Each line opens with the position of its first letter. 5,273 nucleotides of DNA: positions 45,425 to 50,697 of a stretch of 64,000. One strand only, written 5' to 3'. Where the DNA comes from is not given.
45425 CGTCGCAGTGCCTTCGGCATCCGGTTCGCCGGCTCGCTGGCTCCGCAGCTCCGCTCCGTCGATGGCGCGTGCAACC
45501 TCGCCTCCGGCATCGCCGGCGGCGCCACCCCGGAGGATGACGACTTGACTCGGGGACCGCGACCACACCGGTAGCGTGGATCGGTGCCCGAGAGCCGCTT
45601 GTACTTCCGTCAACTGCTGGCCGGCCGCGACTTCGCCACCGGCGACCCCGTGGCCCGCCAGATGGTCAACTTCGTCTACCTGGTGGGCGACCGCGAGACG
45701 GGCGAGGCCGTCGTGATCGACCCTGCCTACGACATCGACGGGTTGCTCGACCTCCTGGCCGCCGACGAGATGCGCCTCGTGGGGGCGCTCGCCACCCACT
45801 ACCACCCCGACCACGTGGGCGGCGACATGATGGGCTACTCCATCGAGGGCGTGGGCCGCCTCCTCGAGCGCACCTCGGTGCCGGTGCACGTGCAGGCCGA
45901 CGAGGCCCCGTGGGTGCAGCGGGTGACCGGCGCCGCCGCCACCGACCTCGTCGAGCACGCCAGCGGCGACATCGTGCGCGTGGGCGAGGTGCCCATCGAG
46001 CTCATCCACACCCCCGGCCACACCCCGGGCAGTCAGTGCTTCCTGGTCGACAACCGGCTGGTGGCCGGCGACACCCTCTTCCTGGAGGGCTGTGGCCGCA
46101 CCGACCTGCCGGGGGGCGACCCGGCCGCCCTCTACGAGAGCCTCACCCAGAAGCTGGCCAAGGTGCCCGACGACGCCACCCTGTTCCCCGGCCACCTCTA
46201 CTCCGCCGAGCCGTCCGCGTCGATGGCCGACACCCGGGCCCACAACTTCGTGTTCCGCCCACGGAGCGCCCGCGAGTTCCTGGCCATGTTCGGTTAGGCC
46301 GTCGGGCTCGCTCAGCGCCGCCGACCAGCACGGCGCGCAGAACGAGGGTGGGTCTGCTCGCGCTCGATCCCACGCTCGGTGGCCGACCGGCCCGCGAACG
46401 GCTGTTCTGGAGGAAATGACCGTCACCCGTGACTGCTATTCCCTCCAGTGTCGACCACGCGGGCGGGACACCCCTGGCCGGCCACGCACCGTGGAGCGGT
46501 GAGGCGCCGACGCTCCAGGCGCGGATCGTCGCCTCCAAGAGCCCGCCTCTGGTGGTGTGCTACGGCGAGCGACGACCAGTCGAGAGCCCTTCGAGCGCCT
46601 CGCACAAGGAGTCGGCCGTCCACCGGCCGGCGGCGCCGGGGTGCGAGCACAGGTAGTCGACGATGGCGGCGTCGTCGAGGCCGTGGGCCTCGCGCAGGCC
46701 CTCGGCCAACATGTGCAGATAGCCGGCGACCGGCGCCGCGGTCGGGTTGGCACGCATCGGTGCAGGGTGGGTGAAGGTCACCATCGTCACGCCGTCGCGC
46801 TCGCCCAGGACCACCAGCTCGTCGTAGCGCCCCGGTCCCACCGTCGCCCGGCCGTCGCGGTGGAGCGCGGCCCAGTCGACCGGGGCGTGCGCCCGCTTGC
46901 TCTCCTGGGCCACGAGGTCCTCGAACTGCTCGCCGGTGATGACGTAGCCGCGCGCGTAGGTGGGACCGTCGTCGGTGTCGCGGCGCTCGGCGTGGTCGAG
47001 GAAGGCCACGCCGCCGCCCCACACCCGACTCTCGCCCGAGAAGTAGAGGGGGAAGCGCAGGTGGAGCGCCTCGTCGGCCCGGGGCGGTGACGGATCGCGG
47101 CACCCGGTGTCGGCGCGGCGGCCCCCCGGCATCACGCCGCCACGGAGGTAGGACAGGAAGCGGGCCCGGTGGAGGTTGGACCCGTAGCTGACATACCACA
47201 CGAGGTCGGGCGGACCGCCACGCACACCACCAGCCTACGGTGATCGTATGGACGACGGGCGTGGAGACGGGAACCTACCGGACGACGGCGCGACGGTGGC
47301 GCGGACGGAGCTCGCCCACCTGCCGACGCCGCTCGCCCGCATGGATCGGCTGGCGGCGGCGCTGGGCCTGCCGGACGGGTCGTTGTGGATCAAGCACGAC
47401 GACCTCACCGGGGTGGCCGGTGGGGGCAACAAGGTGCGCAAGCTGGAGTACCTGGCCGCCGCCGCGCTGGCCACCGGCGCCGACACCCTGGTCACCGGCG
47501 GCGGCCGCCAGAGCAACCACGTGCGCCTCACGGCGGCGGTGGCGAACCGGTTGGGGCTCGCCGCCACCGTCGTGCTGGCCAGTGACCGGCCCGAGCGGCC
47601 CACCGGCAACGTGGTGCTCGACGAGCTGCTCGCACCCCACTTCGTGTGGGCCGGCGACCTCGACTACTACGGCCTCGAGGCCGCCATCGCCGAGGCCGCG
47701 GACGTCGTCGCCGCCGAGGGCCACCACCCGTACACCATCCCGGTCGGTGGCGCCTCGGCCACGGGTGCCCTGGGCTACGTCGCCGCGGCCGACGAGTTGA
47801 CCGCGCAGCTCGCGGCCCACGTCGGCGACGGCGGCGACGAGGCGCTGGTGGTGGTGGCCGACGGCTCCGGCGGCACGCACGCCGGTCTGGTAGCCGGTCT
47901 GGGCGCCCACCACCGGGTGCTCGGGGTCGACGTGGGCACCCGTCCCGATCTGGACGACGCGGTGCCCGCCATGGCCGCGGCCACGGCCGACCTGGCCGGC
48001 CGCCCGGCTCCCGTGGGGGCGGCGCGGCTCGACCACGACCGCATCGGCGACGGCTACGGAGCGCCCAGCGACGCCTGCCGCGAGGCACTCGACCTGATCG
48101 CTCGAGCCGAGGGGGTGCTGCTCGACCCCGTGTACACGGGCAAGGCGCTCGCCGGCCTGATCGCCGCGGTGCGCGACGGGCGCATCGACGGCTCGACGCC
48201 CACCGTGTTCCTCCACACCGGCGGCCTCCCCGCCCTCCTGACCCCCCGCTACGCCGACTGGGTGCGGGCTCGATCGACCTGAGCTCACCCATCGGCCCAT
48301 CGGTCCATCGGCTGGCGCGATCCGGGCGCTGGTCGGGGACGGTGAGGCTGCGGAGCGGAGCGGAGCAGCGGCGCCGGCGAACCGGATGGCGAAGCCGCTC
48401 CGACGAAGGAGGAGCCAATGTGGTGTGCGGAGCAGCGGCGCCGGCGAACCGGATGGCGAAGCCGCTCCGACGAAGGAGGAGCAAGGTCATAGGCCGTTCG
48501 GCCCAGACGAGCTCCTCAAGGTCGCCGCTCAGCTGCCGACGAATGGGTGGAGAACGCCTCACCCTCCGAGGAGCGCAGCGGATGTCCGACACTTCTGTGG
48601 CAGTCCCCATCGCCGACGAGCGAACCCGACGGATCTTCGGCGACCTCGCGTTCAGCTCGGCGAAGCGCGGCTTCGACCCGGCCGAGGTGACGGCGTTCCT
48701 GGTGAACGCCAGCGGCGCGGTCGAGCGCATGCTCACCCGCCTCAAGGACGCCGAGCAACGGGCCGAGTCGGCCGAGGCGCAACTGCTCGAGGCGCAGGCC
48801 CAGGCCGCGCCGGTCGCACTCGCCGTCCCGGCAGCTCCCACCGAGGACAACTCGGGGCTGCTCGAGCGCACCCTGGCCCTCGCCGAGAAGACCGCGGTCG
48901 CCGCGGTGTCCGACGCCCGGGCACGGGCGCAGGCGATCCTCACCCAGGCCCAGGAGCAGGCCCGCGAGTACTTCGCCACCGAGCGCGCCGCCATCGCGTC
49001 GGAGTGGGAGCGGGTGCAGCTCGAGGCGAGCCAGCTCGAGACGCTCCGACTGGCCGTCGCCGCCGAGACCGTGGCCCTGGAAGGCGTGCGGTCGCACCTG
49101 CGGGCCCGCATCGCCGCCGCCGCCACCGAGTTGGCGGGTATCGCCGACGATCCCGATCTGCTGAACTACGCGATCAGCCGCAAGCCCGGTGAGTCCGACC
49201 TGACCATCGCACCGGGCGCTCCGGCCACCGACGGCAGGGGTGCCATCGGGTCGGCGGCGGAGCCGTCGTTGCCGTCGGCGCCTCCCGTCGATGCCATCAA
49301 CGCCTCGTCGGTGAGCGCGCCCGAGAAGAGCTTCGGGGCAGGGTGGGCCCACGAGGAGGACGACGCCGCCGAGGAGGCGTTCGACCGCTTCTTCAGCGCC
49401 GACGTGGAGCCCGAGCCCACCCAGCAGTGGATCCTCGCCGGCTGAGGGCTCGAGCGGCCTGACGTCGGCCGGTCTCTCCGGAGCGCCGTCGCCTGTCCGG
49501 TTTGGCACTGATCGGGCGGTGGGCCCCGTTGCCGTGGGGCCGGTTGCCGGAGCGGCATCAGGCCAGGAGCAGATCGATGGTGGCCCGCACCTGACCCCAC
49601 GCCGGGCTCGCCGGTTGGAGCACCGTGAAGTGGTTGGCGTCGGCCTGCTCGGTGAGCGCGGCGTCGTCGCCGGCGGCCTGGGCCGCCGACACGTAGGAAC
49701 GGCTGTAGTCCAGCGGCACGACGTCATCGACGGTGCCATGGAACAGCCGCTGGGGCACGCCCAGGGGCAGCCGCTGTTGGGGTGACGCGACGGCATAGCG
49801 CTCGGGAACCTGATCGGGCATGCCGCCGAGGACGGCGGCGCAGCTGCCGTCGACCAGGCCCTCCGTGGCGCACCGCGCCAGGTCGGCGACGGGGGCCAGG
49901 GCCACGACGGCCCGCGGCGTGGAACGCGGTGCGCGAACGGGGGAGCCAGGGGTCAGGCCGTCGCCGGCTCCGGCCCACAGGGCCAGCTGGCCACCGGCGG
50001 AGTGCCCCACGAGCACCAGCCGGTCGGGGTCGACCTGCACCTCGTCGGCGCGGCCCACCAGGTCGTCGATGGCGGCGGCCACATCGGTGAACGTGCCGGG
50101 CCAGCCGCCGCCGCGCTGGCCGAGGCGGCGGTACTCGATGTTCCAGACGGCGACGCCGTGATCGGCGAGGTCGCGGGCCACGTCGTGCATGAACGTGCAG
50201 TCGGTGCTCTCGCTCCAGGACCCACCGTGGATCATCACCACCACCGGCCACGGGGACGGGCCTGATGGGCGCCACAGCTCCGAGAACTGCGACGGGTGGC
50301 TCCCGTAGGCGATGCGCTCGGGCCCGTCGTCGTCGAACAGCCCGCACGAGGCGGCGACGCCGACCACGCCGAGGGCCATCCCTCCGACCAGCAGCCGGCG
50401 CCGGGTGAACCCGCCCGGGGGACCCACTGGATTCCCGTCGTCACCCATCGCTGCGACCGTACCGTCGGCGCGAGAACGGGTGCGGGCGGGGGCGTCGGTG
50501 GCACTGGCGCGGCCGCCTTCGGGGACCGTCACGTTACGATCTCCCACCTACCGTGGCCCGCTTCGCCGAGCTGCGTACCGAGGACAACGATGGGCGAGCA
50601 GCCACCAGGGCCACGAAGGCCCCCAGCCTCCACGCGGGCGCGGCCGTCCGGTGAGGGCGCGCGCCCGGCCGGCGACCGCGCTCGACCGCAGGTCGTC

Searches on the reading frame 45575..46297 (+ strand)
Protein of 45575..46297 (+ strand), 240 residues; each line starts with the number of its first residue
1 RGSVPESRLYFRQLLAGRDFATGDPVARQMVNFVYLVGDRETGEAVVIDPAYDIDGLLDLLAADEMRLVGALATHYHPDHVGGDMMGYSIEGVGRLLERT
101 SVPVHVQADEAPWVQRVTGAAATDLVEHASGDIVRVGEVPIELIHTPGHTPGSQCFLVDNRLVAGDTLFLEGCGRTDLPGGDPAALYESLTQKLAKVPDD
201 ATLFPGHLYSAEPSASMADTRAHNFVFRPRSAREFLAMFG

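Call 64: search_protein_families(library=pfam, proteins=[window:45575-46297:+], max_evalue=0.001)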
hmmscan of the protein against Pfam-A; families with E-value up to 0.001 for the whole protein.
window:45575-46297:+ (240 aa): 1 family
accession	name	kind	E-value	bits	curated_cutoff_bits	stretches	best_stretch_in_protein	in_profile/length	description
PF00753.33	Lactamase_B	-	4.8e-20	72.8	22.7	1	32-207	6-196/196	Metallo-beta-lactamase superfamily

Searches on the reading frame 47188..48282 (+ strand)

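Call 65: search_protein_families(library=pfam, proteins=[window:47188-48282:+], max_evalue=0.001)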
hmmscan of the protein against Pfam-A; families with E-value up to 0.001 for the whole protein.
window:47188-48282:+ (364 aa): 1 family
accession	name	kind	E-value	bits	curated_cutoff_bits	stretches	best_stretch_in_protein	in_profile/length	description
PF00291.31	PALP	-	3.3e-39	135.4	35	1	42-345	3-295/295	Pyridoxal-phosphate dependent enzyme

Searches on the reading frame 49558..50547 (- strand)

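Call 65: search_protein_families(library=pfam, proteins=[window:49558-50547:-], max_evalue=0.001)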
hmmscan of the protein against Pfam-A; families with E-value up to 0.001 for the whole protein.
window:49558-50547:- (329 aa): 6 families
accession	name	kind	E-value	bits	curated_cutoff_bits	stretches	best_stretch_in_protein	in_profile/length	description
PF20434.5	BD-FAE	-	5.7e-25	88.5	26.8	1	98-284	11-210/215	BD-FAE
PF07859.19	Abhydrolase_3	-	8.3e-12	45.7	25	1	103-226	1-115/210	alpha/beta hydrolase fold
PF00326.27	Peptidase_S9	-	6.1e-11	42.7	22.6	1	152-308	44-189/213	Prolyl oligopeptidase family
PF12697.13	Abhydrolase_6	-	9.4e-10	39.9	26.3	1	103-312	1-211/217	Alpha/beta hydrolase family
PF12146.15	Hydrolase_4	-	1.9e-08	34.4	27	1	101-192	5-93/239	Serine aminopeptidase, S33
PF00561.26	Abhydrolase_1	-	0.00063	19.9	25.8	0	101-192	1-86/245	alpha/beta hydrolase fold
